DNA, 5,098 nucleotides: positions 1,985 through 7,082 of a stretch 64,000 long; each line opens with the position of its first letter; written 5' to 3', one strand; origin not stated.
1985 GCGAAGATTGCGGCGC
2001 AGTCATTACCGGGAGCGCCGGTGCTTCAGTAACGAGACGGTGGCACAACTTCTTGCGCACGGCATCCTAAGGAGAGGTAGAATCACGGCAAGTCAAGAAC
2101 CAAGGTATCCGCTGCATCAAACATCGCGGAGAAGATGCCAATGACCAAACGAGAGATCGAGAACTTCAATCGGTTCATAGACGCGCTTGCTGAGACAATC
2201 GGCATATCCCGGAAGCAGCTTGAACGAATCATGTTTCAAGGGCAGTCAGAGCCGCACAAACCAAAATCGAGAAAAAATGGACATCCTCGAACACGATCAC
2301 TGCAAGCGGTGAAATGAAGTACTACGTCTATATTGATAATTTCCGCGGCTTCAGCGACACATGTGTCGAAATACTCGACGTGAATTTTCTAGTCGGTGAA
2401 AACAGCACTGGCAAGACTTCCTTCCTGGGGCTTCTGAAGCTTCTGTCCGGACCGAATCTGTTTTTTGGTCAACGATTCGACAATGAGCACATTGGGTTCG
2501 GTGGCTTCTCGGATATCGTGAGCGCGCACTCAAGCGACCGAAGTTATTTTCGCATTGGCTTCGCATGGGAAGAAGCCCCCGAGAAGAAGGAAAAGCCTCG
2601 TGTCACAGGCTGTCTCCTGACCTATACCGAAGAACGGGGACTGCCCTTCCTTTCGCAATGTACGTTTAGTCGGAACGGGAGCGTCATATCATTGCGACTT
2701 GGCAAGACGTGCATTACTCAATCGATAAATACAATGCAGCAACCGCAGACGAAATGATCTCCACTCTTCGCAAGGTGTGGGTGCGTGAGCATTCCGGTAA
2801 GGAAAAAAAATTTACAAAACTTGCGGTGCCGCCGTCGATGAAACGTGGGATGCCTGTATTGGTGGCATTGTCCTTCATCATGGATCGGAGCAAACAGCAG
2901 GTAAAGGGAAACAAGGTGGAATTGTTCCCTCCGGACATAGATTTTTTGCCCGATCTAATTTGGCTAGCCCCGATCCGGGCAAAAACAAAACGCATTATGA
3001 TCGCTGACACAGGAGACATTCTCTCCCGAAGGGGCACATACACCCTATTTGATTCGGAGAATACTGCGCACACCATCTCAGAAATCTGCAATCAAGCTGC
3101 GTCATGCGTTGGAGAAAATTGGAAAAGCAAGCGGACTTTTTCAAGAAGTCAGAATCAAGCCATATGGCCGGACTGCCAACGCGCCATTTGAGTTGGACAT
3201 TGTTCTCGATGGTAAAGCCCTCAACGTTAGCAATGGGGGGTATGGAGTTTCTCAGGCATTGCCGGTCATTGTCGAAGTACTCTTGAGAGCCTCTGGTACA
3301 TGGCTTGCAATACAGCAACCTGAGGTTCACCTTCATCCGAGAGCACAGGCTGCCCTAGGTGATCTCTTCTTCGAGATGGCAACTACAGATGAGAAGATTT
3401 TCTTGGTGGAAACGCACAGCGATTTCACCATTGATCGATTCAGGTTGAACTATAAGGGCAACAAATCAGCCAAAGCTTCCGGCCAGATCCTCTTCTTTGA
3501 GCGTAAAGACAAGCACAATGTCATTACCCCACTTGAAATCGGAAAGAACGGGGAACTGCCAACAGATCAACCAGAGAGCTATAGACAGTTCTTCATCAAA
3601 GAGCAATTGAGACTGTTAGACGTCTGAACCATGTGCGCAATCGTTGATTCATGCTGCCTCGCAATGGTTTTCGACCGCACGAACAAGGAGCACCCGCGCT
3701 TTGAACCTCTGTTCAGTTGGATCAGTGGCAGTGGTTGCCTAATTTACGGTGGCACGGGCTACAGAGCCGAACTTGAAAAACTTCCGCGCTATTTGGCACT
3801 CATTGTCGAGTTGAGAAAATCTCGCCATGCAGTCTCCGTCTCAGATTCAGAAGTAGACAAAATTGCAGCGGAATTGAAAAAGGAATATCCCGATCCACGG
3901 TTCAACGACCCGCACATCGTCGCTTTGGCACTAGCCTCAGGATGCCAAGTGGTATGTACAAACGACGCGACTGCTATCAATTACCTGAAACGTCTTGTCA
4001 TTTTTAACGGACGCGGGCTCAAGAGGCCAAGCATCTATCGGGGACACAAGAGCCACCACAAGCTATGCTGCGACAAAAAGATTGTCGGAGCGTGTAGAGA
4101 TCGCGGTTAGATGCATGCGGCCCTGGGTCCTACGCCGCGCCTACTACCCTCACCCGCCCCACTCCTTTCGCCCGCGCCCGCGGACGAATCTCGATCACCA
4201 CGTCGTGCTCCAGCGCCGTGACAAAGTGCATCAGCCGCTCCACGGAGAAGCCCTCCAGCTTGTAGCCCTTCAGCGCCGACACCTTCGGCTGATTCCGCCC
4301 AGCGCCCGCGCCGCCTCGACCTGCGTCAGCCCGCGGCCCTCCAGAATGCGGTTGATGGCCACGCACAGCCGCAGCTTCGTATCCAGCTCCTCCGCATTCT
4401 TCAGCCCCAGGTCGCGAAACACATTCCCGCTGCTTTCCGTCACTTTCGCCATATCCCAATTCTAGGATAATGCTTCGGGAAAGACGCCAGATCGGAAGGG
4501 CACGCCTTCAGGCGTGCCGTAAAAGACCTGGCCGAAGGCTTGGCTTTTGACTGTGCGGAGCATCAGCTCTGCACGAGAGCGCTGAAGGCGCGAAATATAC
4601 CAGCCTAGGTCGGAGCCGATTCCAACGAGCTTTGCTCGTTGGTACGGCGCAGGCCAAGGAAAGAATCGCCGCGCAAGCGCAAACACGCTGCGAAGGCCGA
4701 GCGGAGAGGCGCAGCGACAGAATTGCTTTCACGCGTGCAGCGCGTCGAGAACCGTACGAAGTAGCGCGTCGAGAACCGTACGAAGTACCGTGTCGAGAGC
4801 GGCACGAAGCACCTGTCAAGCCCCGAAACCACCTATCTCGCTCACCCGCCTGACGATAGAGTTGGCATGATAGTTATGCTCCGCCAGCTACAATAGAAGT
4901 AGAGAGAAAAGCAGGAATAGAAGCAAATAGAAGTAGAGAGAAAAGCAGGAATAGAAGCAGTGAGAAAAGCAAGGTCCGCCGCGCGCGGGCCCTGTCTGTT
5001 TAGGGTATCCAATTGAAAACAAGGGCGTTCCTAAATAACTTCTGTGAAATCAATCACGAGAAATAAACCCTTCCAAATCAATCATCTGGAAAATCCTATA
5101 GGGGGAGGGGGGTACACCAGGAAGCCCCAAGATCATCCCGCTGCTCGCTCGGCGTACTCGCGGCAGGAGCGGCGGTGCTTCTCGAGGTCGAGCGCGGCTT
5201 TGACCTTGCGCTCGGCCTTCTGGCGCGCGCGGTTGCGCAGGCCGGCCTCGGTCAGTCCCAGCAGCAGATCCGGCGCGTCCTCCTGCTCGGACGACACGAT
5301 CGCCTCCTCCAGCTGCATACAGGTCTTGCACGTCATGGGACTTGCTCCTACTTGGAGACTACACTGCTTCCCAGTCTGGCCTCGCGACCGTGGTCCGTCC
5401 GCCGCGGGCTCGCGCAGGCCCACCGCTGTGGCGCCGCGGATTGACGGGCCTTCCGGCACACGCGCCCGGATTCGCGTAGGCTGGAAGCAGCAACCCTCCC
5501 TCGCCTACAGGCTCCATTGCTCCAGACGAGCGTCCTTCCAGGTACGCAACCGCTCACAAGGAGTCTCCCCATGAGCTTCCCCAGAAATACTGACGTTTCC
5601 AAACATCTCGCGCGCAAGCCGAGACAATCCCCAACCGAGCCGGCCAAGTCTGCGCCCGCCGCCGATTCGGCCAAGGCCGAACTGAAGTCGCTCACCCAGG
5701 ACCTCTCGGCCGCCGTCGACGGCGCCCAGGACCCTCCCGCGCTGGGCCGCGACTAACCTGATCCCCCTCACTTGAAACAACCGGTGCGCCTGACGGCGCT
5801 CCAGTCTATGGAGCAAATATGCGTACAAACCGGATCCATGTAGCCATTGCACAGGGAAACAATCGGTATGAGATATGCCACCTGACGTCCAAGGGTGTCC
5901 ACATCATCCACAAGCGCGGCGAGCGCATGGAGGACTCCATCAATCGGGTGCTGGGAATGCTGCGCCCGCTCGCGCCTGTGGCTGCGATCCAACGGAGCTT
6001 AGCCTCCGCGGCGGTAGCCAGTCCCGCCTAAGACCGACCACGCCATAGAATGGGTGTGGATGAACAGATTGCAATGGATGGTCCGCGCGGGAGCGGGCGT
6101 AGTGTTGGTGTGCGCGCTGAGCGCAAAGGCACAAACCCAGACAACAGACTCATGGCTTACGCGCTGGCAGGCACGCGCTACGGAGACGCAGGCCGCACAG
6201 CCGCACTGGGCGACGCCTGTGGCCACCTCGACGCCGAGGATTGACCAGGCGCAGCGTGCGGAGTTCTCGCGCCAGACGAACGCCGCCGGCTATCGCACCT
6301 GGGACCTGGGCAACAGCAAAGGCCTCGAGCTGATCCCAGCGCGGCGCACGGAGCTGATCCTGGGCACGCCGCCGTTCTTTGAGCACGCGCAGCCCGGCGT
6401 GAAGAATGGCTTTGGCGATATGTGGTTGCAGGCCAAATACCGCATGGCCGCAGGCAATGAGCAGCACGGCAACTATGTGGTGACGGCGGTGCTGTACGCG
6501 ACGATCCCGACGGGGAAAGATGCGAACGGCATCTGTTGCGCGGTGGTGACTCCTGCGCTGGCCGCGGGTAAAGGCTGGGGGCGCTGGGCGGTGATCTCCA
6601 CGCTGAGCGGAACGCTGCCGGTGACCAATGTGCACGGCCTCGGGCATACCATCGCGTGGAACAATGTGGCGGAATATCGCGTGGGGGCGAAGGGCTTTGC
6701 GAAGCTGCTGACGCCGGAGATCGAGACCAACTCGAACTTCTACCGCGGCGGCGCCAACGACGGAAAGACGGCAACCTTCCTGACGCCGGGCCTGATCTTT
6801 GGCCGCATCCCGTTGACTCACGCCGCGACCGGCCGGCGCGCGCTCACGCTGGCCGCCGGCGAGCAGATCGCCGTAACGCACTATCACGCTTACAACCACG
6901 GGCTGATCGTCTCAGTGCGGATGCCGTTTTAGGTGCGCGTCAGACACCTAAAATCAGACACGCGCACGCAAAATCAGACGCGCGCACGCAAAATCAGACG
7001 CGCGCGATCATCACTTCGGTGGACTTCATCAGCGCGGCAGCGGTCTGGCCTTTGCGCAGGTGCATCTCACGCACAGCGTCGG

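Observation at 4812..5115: Unannotated ~260-300 bp modular non-coding element in two diverged, inverted copies (4812-5115 and 55111-55370)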

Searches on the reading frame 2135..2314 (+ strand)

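Call 103: search_protein_families(library=ncbifam, proteins=[window:2135-2314:+], max_evalue=0.01)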
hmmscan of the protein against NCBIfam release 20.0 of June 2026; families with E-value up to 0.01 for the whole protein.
window:2135-2314:+ (60 aa): 2 families
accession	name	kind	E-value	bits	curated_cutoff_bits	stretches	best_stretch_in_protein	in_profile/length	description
TIGR02675.1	tape_meas_nterm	domain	0.0092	16.3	21.35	0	8-37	40-69/75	tape measure protein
TIGR00180.1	parB_part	domain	0.0093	15.7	58.45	0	4-33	112-141/186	ParB/RepB/Spo0J family partition protein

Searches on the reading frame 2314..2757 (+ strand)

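Call 20: search_protein_families(library=pfam, proteins=[window:2314-2757:+], max_evalue=0.01)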
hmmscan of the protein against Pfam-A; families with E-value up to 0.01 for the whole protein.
window:2314-2757:+ (147 aa): 2 families
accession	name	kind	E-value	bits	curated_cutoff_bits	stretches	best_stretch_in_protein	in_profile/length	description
PF13175.12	AAA_15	-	4.5e-10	40.1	32.1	1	5-51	6-53/374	AAA ATPase domain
PF13304.12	AAA_21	-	8.6e-05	23.2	27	1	23-68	1-43/304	AAA domain, putative AbiEii toxin, Type IV TA system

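Call 62: search_protein_families(library=padloc, proteins=[window:2314-2757:+], max_evalue=0.001)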
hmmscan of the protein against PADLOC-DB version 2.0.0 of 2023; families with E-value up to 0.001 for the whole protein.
window:2314-2757:+ (147 aa): 42 families (the best 25 are shown)
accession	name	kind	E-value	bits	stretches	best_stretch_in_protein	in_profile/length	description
PDLC02979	AriA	-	1.2e-10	39.7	1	5-48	6-50/373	-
PDLC02336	AbiLi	-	3.1e-08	31.6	1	5-46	5-47/340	AbiLi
PDLC04608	PDC-M38A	-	4e-08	31.3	1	5-48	8-52/367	-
PDLC00070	GajA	-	2.7e-07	27.6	1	5-54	6-55/596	AAA ATPase domain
PDLC03878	NsnB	-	4e-07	28.1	1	5-88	5-90/345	-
PDLC04611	PDC-M38A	-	4.2e-07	27.8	1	5-45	5-46/383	-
PDLC00067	GajA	-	4.7e-07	26.7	1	5-46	8-49/604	AAA ATPase domain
PDLC00094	GajA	-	1.6e-06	24.9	1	5-42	6-43/569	AAA ATPase domain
PDLC00085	GajA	-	1.7e-06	25.1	1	5-58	6-60/580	AAA ATPase domain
PDLC04180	HEC-01A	-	3.6e-06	24.4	1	5-90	6-90/382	-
PDLC00272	PtuA1|PtuA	-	8.5e-06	23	1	5-46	4-46/444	AAA ATPase domain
PDLC04148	HEC-03B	-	9.5e-06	22.9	1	4-86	4-91/458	-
PDLC00069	GajA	-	9.8e-06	22.2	1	5-44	6-46/687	AAA ATPase domain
PDLC02980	AriA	-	1.1e-05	23.6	1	23-86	1-61/304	-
PDLC04178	HEC-01A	-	1.2e-05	22.6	1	5-45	12-52/399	-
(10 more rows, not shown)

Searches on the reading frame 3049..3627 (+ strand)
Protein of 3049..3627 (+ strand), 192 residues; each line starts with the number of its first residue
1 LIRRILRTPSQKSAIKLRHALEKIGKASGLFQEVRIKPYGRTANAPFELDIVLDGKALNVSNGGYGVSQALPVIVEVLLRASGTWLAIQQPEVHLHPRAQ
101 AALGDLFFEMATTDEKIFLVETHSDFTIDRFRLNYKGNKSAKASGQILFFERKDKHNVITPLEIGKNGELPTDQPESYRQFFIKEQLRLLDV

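Call 20: search_protein_families(library=pfam, proteins=[window:3049-3627:+], max_evalue=0.01)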
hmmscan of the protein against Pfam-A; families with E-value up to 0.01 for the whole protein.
window:3049-3627:+ (192 aa): 3 families
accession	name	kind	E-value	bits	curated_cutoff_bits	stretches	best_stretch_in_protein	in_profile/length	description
PF13304.12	AAA_21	-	3.6e-11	44.1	27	1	19-129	190-304/304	AAA domain, putative AbiEii toxin, Type IV TA system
PF13175.12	AAA_15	-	2.9e-10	40.7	32.1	1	30-127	284-373/374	AAA ATPase domain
PF12476.13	DUF3696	-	0.0059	17.3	22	0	146-170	7-34/52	Protein of unknown function (DUF3696)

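Call 62: search_protein_families(library=padloc, proteins=[window:3049-3627:+], max_evalue=0.001)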
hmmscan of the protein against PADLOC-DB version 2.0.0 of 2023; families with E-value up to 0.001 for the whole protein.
window:3049-3627:+ (192 aa): 14 families
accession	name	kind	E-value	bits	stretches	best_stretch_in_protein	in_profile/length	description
PDLC03878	NsnB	-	6.5e-29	99.8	1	13-171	167-325/345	-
PDLC04707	PDC-M55A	-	2.8e-18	64.1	1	58-175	274-395/421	-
PDLC04148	HEC-03B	-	8.6e-18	62.6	1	28-171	283-427/458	-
PDLC02979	AriA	-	4.9e-12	44.3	1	28-127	281-372/373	-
PDLC02980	AriA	-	8.2e-11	40.4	1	21-129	183-304/304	-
PDLC00075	GajA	-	4e-06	23.7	1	58-131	244-313/536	AAA ATPase domain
PDLC04033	PD-T4-4_A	-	9.4e-06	23.1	1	82-131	325-373/460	-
PDLC04664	PDC-M47A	-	1.2e-05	22.4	1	82-152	321-390/461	-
PDLC00070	GajA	-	6e-05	19.8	1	83-124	291-333/596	AAA ATPase domain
PDLC04176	HEC-01A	-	7.1e-05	20.3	1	67-127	260-320/371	-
PDLC04032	PD-T4-4_A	-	8.4e-05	19.7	1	83-129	347-392/474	-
PDLC04214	HEC-02A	-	0.00031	18.1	1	83-138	238-292/338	-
PDLC00067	GajA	-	0.00034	17.2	1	85-127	307-345/604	AAA ATPase domain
PDLC04177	HEC-01A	-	0.00061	16.9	1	77-132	290-344/393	-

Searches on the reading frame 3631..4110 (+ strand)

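Call 20: search_protein_families(library=pfam, proteins=[window:3631-4110:+], max_evalue=0.01)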
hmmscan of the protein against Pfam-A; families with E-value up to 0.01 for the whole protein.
window:3631-4110:+ (159 aa): 1 family
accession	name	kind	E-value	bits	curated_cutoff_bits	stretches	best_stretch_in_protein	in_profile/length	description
PF01850.27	PIN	-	7.8e-06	26.9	23.6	1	55-113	56-112/120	PIN domain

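Call 62: search_protein_families(library=padloc, proteins=[window:3631-4110:+], max_evalue=0.001)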
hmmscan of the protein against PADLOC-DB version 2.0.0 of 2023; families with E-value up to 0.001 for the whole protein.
window:3631-4110:+ (159 aa): 0 families

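Call 103: search_protein_families(library=ncbifam, proteins=[window:3631-4107:+], max_evalue=0.01)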
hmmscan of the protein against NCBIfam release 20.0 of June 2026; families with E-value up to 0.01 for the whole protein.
window:3631-4107:+ (159 aa): 0 families

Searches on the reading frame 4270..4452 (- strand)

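Call 20: search_protein_families(library=pfam, proteins=[window:4270-4452:-], max_evalue=0.01)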
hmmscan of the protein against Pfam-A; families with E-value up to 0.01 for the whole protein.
window:4270-4452:- (60 aa): 1 family
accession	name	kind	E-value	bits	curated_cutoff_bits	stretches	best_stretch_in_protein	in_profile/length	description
PF13744.12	HTH_37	-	2.2e-09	37.5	27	1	11-52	1-42/80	Helix-turn-helix domain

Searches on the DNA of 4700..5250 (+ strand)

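Call 15: search_dna_similar(query=window:4780-5140:+, collection=plasmids, mode=distant, max_evalue=0.01)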
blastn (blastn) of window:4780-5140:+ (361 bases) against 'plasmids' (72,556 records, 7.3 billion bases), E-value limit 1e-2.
No match.

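Call 37: search_rna_families(source=window, start=4700, end=5250, threshold=evalue, max_evalue=10)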
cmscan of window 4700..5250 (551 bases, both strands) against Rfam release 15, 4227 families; matches with E-value up to 10: 3.
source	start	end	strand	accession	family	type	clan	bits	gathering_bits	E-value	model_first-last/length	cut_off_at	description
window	4968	4992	+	RF01356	CRISPR-DR28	Gene; CRISPR;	-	17.6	35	2.4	1-24/24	no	CRISPR RNA direct repeat element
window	5028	5090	+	RF01771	rnk_leader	Cis-reg; leader;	-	17.6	50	2.8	1-109/109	no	Enterobacteria rnk leader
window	5063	5131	-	RF02451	ncr1241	Gene; sRNA;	-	16.8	60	3.7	1-63/63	no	Bacillus sRNA ncr1241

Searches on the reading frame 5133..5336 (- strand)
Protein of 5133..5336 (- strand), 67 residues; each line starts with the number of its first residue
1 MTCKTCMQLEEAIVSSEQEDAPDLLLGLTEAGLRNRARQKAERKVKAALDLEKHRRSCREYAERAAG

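Call 20: search_protein_families(library=pfam, proteins=[window:5133-5336:-], max_evalue=0.01)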
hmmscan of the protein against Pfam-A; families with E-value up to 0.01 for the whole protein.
window:5133-5336:- (67 aa): 0 families

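Call 22: find_encoding_contigs(protein=window:5133-5336:-, flank=3000, max_places=6)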
Protein window:5133-5336:- (67 aa): no gene with exactly this product is on record in the collection.

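Call 103: search_protein_families(library=ncbifam, proteins=[window:5136-5336:-], max_evalue=0.01)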
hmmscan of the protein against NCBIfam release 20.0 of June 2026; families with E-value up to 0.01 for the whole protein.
window:5136-5336:- (67 aa): 0 families

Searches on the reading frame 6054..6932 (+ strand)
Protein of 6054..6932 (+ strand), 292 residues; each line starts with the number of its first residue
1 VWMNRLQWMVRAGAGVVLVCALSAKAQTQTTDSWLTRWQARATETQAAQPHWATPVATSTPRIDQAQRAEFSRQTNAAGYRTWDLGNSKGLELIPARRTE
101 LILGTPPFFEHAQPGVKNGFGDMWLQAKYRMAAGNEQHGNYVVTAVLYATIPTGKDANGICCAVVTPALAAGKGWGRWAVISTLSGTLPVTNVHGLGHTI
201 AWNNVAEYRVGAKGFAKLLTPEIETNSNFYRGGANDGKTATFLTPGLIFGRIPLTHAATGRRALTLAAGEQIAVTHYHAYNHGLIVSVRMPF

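Call 20: search_protein_families(library=pfam, proteins=[window:6054-6932:+], max_evalue=0.01)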
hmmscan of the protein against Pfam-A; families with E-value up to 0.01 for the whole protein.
window:6054-6932:+ (292 aa): 0 families

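Call 79: find_homologous_proteins(query=window:6054-6932:+, max_evalue=1e-20)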
Query window:6054-6932:+ (292 aa): 1095 proteins with E <= 1e-20 among 3274 candidates; the best 120 are listed.
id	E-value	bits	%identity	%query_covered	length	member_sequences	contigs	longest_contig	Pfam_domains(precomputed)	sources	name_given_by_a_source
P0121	4.3e-193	658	100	99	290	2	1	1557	-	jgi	jgi:hypothetical protein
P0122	7.6e-158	542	83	92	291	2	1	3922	-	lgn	-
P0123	3.5e-149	514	76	99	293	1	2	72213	-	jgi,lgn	jgi:hypothetical protein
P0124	6.0e-149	513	74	99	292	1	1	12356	-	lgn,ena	-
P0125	1.3e-147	509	80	90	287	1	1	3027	-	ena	-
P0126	3.3e-146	504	76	93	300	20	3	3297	-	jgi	jgi:hypothetical protein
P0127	3.9e-146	504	78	90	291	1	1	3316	-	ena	-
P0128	6.6e-146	503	77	95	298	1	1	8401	-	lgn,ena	-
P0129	3.6e-145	501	77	95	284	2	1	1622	-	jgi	jgi:hypothetical protein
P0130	4.9e-145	500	77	94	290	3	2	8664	-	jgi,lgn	-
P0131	1.9e-140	485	70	99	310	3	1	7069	-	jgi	-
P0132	7.1e-135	467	69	99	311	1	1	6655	-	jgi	jgi:hypothetical protein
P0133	1.5e-134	466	76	89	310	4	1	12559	-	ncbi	ncbi:MAG TPA: hypothetical protein VII58_14275 [Acidobacteriaceae bacterium]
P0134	2.5e-131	455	78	85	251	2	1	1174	-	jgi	-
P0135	1.3e-130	453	75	89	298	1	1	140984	-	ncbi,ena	-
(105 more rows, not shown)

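Call 80: find_encoding_contigs(protein=P0133, flank=7000, max_places=1)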
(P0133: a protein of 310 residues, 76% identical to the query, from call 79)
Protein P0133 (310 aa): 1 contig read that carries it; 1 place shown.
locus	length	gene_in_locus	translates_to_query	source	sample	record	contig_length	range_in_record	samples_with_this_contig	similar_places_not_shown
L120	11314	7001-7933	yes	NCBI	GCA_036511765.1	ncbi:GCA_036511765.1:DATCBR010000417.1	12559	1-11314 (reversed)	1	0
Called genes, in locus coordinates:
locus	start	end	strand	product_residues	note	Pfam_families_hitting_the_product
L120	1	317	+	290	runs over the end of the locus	PF01972:SDH_protease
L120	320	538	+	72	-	-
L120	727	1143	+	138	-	PF07635:PSCyt1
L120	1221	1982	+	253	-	PF00535:Glycos_transf_2, PF10111:Glyco_tranf_2_2 (weak), PF13641:Glyco_tranf_2_3, PF13506:Glyco_transf_21 (faint), PF13632:Glyco_trans_2_3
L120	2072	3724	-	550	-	PF04715:, PF00425:Chorismate_bind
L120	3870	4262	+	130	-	PF13577:SnoaL_4, PF13474:SnoaL_3, PF14534:DUF4440, PF12680:SnoaL_2 (weak)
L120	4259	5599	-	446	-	PF16640:Big_3_5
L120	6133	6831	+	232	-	PF01066:CDP-OH_P_transf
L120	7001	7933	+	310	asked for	-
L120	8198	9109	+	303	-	-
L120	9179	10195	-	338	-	PF01715:IPPT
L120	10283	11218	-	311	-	PF03309:Pan_kinase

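Call 81: find_encoding_contigs(protein=P0135, flank=7000, max_places=1)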
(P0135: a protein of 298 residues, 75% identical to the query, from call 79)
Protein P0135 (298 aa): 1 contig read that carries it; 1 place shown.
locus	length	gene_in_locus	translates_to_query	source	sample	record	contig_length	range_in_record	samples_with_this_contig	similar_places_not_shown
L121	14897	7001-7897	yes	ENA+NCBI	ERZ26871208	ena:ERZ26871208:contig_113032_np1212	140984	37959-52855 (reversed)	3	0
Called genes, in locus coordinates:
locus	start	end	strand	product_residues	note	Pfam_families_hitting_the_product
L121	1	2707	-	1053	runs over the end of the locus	PF00133:tRNA-synt_1, PF09334:tRNA-synt_1g, PF00133:tRNA-synt_1, PF09334:tRNA-synt_1g (weak), PF08264:Anticodon_1, PF10458:Val_tRNA-synt_C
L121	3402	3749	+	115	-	-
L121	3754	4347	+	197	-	PF00156:Pribosyltran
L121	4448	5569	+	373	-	PF02729:OTCace_N, PF00185:OTCace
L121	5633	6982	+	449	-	PF01979:Amidohydro_1, PF12890:DHOase, PF07969:Amidohydro_3, PF01979:Amidohydro_1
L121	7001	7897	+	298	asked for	-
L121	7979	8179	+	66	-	-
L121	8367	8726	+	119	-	-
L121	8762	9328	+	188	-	-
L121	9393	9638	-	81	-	PF07927:HicA_toxin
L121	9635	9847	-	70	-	-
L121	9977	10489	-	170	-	PF01715:IPPT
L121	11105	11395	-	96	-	PF13103:TonB_2 (weak), PF03544:TonB_C (weak)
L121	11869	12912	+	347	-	PF00994:MoCF_biosynth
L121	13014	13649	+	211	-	PF09335:VTT_dom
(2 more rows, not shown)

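Call 82: find_encoding_contigs(protein=P0123, flank=7000, max_places=1)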
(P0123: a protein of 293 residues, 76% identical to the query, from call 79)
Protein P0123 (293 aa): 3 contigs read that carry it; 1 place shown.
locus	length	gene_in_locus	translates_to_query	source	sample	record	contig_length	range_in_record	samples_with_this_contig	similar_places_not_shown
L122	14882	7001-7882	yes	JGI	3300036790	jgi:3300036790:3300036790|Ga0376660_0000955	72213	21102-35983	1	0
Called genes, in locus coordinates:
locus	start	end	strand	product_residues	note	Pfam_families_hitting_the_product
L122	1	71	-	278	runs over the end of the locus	PF12543:DUF3738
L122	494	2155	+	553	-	PF00270:DEAD, PF04851:ResIII (weak), PF00271:Helicase_C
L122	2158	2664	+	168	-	PF01988:VIT1 (weak)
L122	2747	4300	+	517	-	PF05681:Fumerase, PF05683:Fumerase_C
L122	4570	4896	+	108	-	-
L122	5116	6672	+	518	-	-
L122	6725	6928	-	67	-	-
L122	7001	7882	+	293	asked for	-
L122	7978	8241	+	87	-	-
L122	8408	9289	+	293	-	-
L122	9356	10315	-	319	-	PF01745:IPT (weak), PF01715:IPPT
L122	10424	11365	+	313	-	PF13557:Phenol_MetA_deg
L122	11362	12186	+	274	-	PF00027:cNMP_binding, PF06210:DUF1003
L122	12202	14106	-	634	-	PF03193:RsgA_GTPase (faint), PF00009:GTP_EFTU, PF01926:MMR_HSR1, PF02421:FeoB_N, PF02421:FeoB_N, PF01926:MMR_HSR1, PF00009:GTP_EFTU (weak), PF14714:KH_dom-like, +3 more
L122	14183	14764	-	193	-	-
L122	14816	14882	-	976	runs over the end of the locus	PF00311:PEPcase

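Call 106: search_protein_families(library=pfam, proteins=[L122:4570-4893:+, L122:5116-6669:+], max_evalue=1)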
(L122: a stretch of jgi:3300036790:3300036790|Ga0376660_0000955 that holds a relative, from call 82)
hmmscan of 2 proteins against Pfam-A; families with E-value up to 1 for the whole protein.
L122:4570-4893:+ (108 aa): 0 families

L122:5116-6669:+ (518 aa): 0 families
